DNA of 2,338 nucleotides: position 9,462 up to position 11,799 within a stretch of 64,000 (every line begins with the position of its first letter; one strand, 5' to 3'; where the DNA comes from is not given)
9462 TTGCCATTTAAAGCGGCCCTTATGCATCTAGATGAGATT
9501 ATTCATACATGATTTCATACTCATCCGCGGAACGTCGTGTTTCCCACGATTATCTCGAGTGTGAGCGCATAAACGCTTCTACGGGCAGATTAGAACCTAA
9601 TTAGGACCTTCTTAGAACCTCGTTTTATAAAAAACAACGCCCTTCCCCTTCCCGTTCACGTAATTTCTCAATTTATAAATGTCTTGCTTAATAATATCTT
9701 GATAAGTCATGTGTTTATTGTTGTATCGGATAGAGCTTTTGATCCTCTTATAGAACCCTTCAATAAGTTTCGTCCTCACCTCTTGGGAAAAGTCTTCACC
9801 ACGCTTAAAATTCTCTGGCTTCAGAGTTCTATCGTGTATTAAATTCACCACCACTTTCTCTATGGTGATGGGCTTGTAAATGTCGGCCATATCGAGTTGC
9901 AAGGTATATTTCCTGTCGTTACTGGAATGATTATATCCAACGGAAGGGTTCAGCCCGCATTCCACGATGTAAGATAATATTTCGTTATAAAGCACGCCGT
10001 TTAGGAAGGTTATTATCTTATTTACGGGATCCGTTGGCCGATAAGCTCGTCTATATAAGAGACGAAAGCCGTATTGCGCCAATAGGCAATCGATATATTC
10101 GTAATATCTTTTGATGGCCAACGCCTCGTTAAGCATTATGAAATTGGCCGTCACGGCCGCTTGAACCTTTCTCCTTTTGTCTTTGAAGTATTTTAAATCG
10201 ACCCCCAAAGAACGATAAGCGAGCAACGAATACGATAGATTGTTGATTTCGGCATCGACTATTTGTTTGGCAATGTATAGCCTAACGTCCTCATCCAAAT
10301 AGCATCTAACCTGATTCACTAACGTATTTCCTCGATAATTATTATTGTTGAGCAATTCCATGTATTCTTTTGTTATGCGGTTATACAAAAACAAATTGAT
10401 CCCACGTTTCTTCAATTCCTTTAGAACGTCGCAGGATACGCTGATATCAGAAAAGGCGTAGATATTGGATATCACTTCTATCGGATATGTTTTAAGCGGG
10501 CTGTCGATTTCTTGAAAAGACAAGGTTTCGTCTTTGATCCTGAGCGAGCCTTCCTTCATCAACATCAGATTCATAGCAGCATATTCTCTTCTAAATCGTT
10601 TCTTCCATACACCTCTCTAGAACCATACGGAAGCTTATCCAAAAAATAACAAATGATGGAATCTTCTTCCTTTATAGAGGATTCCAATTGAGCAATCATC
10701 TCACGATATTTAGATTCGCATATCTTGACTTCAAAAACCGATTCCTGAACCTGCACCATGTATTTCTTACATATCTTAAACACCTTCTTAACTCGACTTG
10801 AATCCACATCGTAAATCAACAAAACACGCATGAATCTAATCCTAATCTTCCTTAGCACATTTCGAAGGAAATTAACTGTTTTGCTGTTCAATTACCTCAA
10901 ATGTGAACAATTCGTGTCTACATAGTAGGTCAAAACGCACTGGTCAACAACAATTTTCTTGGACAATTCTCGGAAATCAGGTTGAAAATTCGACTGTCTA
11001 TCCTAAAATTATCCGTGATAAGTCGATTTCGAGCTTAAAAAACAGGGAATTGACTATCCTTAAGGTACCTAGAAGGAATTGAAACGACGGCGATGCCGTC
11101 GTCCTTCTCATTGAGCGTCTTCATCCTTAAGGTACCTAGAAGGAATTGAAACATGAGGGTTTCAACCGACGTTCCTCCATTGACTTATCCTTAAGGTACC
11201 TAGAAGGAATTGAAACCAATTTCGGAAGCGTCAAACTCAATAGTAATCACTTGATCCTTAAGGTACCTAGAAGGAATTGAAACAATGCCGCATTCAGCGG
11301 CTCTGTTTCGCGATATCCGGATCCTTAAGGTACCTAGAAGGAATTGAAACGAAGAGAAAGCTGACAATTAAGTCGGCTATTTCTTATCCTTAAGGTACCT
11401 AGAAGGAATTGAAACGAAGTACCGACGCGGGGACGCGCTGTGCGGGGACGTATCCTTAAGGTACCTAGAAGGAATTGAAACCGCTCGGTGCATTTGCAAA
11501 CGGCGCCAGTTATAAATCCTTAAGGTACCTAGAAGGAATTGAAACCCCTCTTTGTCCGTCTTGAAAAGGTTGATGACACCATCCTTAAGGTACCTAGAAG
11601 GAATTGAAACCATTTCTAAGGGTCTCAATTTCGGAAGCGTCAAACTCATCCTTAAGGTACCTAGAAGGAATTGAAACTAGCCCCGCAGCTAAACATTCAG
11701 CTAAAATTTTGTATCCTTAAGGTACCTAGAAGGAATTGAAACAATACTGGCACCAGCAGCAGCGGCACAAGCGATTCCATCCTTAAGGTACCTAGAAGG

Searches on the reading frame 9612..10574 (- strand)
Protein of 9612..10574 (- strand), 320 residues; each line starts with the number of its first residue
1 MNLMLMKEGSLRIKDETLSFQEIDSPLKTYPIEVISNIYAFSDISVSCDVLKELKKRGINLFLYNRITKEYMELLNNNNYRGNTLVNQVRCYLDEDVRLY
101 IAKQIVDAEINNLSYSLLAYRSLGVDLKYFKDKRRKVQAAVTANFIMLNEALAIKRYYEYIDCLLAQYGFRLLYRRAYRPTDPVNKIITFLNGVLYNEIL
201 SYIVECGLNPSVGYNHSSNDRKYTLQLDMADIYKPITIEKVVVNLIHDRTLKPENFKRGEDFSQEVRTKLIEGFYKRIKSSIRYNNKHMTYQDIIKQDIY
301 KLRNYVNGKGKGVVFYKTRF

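Call 7: search_protein_families(library=padloc, proteins=[window:9612-10574:-], max_evalue=0.1)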
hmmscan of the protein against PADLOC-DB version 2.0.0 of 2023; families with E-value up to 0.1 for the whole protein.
window:9612-10574:- (320 aa): 32 families (the best 25 are shown)
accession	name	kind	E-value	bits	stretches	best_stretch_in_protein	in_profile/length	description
PDLC01742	Cas1b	-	5.6e-56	188.4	1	3-307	5-314/326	-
PDLC01335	Cas1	-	3.3e-55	185.7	1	3-308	2-307/315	"CAS-I,CAS-II,CAS-III,CAS-IV,CAS-V,CAS-VI; acquisition_1"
PDLC01248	Cas1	-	3.3e-54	182.3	1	1-308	1-289/289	"CAS-I,CAS-II,CAS-III,CAS-IV,CAS-V,CAS-VI; acquisition_1"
PDLC00927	Cas1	-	3.4e-51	172.4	1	3-309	2-322/327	CRISPR-associated endonuclease Cas1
PDLC01449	Cas1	-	3.8e-49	165.4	1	1-310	2-284/285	"CAS-I,CAS-II,CAS-III,CAS-IV,CAS-V,CAS-VI; acquisition_1"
PDLC02065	Cas1b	-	6.7e-48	161.9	1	4-307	6-317/329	-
PDLC01608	Cas1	-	8.3e-48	161.2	1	7-273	6-273/276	"CAS-I,CAS-II,CAS-III,CAS-IV,CAS-V,CAS-VI; acquisition_1"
PDLC01249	Cas1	-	3.1e-45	152.7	1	4-256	2-246/246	"CAS-I,CAS-II,CAS-III,CAS-IV,CAS-V,CAS-VI; acquisition_1"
PDLC00928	Cas1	-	6.3e-40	135.1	1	9-308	9-315/315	Cas1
PDLC02025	Cas1d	-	6.6e-39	132.2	1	8-308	10-306/316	-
PDLC01747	Cas1g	-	1.8e-31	107.4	1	9-284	207-486/523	-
PDLC01740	Cas1_IIIa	-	4.5e-29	100.3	1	11-304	12-312/331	-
PDLC01743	Cas1c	-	2.6e-27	93.9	1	8-283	14-299/337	-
PDLC02063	Cas1_IIIb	-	3.2e-25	86.7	1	29-317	339-614/617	-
PDLC01334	Cas1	-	1.2e-24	85.3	1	7-279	10-296/336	"CAS-I,CAS-II,CAS-III,CAS-IV,CAS-V,CAS-VI; acquisition_1"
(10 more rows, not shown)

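Call 9: search_protein_families(library=pfam, proteins=[window:9612-10574:-], max_evalue=10)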
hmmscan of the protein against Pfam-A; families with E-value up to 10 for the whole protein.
window:9612-10574:- (320 aa): 2 families
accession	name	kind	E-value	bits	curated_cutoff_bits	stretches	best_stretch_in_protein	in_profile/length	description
PF01867.21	Cas_Cas1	-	1.8e-49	168.8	22.3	1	4-261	2-265/283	CRISPR associated protein Cas1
PF10057.14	MpsC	-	0.0094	16.5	23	2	257-283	56-82/111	Na+-translocating membrane potential-generating system (MpsC)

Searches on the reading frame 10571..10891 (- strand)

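Call 7: search_protein_families(library=padloc, proteins=[window:10571-10891:-], max_evalue=0.1)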
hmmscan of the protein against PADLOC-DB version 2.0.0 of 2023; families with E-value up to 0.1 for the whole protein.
window:10571-10891:- (106 aa): 21 families
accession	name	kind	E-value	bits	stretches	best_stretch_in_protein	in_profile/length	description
PDLC01749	Cas2b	-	2.8e-22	77.1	1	21-106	1-87/87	-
PDLC01338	Cas2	-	1.2e-21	75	1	23-98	1-75/76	"CAS-I,CAS-II,CAS-III,CAS-IV,CAS-V,CAS-VI; acquisition_2"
PDLC02076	Cas2b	-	2.5e-19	67.5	1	21-105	1-86/87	-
PDLC01443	Cas2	-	3.4e-19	67.1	1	21-100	1-80/86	"CAS-I,CAS-II,CAS-III,CAS-IV,CAS-V,CAS-VI; acquisition_2"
PDLC00936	Cas2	-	1.3e-17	62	1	23-96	1-80/83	Cas2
PDLC01649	Cas2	-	5.4e-17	59.9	1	21-85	1-66/70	"CAS-I,CAS-II,CAS-III,CAS-IV,CAS-V,CAS-VI; acquisition_2"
PDLC02027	Cas2d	-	1.4e-14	52.3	1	21-101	1-83/89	-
PDLC01251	Cas2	-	7.6e-14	49.7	1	21-86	1-67/84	"CAS-I,CAS-II,CAS-III,CAS-IV,CAS-V,CAS-VI; acquisition_2"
PDLC00935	Cas2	-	2.6e-13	48.2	1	21-102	1-88/96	CRISPR-associated endonuclease Cas2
PDLC01751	Cas2c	-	8.2e-13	46.7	1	21-87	1-73/95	-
PDLC01748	Cas2_IIIa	-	1e-12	46.5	1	21-88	1-67/88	-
PDLC01756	Cas2g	-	2.8e-10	38.1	1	22-88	5-73/96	-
PDLC02074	Cas2_IIIb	-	1.6e-09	35.7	1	21-86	1-67/86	-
PDLC01750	Cas2b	-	4.9e-09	34.5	1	21-85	1-65/86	-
PDLC02077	Cas2b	-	8.5e-08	30.6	1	21-87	1-70/96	-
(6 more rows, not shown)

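Call 9: search_protein_families(library=pfam, proteins=[window:10571-10891:-], max_evalue=10)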
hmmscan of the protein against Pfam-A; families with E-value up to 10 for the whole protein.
window:10571-10891:- (106 aa): 3 families
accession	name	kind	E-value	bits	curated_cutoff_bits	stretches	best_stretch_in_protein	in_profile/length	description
PF09827.14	CRISPR_Cas2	-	6.7e-18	65.1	23.8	1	21-86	1-68/74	CRISPR associated protein Cas2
PF10784.15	Plasmid_stab_B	-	0.14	12.5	25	0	4-26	17-39/72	Plasmid stability protein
PF11522.13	Pik1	-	0.16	12.3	25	1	38-59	4-25/50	Yeast phosphatidylinositol-4-OH kinase Pik1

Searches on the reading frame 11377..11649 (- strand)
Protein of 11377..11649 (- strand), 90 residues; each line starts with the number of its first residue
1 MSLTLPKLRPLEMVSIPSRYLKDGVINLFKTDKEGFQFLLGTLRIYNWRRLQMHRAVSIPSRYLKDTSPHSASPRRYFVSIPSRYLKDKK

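Call 7: search_protein_families(library=padloc, proteins=[window:11377-11649:-], max_evalue=0.1)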
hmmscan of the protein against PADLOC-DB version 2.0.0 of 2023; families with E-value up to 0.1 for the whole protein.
window:11377-11649:- (90 aa): 0 families

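Call 9: search_protein_families(library=pfam, proteins=[window:11377-11649:-], max_evalue=10)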
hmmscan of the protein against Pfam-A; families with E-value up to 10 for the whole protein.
window:11377-11649:- (90 aa): 1 family
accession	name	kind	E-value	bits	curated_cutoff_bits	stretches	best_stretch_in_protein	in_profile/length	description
PF08673.15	RsbU_N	-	0.16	12.6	25.5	1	7-46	33-72/75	Phosphoserine phosphatase RsbU, N-terminal domain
